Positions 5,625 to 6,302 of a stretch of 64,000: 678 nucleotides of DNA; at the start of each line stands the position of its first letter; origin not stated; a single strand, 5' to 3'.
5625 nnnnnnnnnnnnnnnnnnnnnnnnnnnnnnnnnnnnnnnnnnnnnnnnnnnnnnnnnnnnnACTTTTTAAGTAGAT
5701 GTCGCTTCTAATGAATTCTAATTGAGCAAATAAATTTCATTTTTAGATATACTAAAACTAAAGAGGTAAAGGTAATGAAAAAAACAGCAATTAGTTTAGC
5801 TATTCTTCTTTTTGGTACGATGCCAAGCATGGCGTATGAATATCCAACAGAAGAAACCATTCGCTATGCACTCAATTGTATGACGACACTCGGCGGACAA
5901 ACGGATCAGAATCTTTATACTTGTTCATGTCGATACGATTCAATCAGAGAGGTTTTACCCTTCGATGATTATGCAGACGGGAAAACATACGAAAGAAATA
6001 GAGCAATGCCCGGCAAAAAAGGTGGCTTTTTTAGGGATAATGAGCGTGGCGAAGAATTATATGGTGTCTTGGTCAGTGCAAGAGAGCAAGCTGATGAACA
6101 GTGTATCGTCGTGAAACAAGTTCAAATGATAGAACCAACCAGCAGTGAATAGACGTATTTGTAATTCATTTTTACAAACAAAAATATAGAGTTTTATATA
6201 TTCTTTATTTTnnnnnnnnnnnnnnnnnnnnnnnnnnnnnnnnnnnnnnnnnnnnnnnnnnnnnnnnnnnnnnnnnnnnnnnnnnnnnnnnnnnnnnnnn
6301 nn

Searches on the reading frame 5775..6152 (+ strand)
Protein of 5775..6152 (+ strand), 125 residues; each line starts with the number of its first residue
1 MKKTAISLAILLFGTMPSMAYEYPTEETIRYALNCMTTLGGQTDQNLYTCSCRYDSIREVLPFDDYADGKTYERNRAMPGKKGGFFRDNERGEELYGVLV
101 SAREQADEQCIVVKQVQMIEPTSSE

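Call 3: search_protein_families(library=pfam, proteins=[window:5775-6152:+], max_evalue=0.01)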
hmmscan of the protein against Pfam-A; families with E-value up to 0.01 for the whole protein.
window:5775-6152:+ (125 aa): 0 families

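Call 4: search_protein_families(library=ncbifam, proteins=[window:5775-6152:+], max_evalue=0.01)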
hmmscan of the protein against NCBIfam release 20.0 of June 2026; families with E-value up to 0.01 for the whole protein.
window:5775-6152:+ (125 aa): 0 families

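Call 63: search_solved_structures(query=A4, max_evalue=10)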
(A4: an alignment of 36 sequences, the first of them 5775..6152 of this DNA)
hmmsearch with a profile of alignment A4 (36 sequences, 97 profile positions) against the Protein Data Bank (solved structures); distinct sequences matched with E-value up to 10: 0.

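Call 66: find_homologous_proteins(query=window:5775-6152:+, max_evalue=0.001)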
Query window:5775-6152:+ (125 aa): 134 proteins with E <= 0.001 among 136 candidates; the best 120 are listed.
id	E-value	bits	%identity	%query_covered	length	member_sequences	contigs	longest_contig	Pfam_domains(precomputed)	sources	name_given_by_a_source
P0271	8.5e-78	276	99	100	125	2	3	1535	-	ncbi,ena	-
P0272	1.1e-77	275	99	100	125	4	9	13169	-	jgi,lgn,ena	jgi:hypothetical protein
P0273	1.0e-70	253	90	100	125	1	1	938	-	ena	-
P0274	5.1e-69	248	89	100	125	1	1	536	-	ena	-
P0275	5.3e-69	248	89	100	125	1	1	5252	-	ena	-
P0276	5.5e-69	247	90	100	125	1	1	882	-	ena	-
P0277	1.4e-68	246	89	100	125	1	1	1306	-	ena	-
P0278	2.0e-68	246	88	100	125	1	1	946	-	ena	-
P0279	3.9e-68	245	89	100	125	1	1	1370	-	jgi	-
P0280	9.6e-68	243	86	100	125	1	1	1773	-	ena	-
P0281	1.0e-67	243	89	100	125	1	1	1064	-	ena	-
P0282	1.5e-67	243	88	100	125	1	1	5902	-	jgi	-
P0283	1.8e-67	243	88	100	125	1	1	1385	-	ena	-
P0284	1.8e-67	243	86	100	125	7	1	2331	-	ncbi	-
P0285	3.8e-67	242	87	100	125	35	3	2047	-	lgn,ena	-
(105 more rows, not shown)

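Call 73: predict_structure(alignment_id=A6)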
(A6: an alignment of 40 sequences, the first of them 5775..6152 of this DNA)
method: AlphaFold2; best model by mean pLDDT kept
length: 125 residues; sequences in the alignment: 40
mean_pLDDT: 81.1   pTM: 0.61
mean pLDDT of the five models: 81.1, 79.7, 79.1, 77.0, 75.7
residues with pLDDT >= 90: 37; 70-90: 60; 50-70: 27; < 50: 1
segments of 3 or more residues with pLDDT < 50: none
pLDDT, mean of each block of 10 residues (from residue 1): 80 66 71 91 90 90 87 86 74 93 91 64 61
secondary structure, 60 per line:
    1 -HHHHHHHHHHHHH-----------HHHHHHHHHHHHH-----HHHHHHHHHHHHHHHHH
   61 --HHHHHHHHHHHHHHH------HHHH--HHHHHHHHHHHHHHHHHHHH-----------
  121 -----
elements in order: H2-14 H26-38 H44-60 H63-77 H84-87 H90-109

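Call 75: fold_search(model_id=the predicted structure, library=pdb)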
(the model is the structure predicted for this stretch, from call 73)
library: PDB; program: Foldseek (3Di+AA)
matches with E <= 10: 76; with E <= 0.001: 0
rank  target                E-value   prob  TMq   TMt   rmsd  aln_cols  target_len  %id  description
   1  3sjr_B                1.4e+00  0.13  0.25  0.26  15.9       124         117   11  Crystal structure of conserved unkown function protein CV_1783 from Chromobacterium violaceum ATCC 12472 (released 2011-07-06)
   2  7tzb_B                2.7e+00  0.07  0.22  0.08  14.6       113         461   21  Crystal structure of the human mitochondrial seryl-tRNA synthetase (mt SerRS) bound with a seryl-adenylate analogue (released 2022-09-14)
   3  2mx8_MODEL_1_A        3.0e+00  0.06  0.19  0.18  14.0       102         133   11  NMR structure of N-terminal domain from A. ventricosus minor ampullate spidroin (MiSp) at pH 7.2 (released 2015-08-19)
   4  8v45_A                3.3e+00  0.05  0.19  0.09  16.6       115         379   20  CryoEM structure of AriA-Ocr complex (released 2024-06-26)
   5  9rad_A                3.5e+00  0.04  0.19  0.08  15.3       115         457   10  PhiC31 integrase-attL complex: B-bound subregion (released 2026-02-11)
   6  4bpd_A                3.7e+00  0.10  0.25  0.26  14.9       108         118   13  Structure determination of an integral membrane kinase (released 2014-05-07)
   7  9odh_A                3.9e+00  0.03  0.17  0.10  16.5       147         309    7  Structure of the MOR/Gi/Lofentanil Complex, GTP-bound G-ACT-2, G Protein Local (released 2026-03-04)
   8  2mgy_MODEL_1_A        4.2e+00  0.08  0.27  0.21  14.4       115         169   10  Solution structure of the mitochondrial translocator protein (TSPO) in complex with its high-affinity ligand P (released 2014-04-02)
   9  9teh_A                4.2e+00  0.08  0.26  0.09  12.9        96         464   14  PhiC31 excisive synapse; attL x attL with an integraseS12A-RDF protein fusion (released 2026-02-11)
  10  3tul_D                4.4e+00  0.04  0.19  0.20  16.2       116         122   14  Crystal structure of N-terminal region of Type III Secretion Major Translocator SipB (residues 82-226) (released 2012-02-15)
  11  3ze3_C                4.7e+00  0.11  0.27  0.34   9.0        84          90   12  Crystal structure of the integral membrane diacylglycerol kinase - delta7 (released 2013-05-22)
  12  8btk_TC               4.7e+00  0.04  0.20  0.18  17.6       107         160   15  Structure of the TRAP complex with the Sec translocon and a translating ribosome (released 2023-05-24)
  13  4man_A                4.7e+00  0.03  0.15  0.14  13.8       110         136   14  Bcl_2-Navitoclax Analog (with Indole) Complex (released 2014-01-29)
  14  7xgg_F                4.9e+00  0.05  0.21  0.19  12.0       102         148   14  Crystal structure of BCL-xL in complex with computationally designed inhibitor protein (released 2022-07-20)
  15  9n73_NB               4.9e+00  0.03  0.18  0.11  39.1       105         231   15  SSU processome maturation and disassembly, State G (released 2025-10-29)
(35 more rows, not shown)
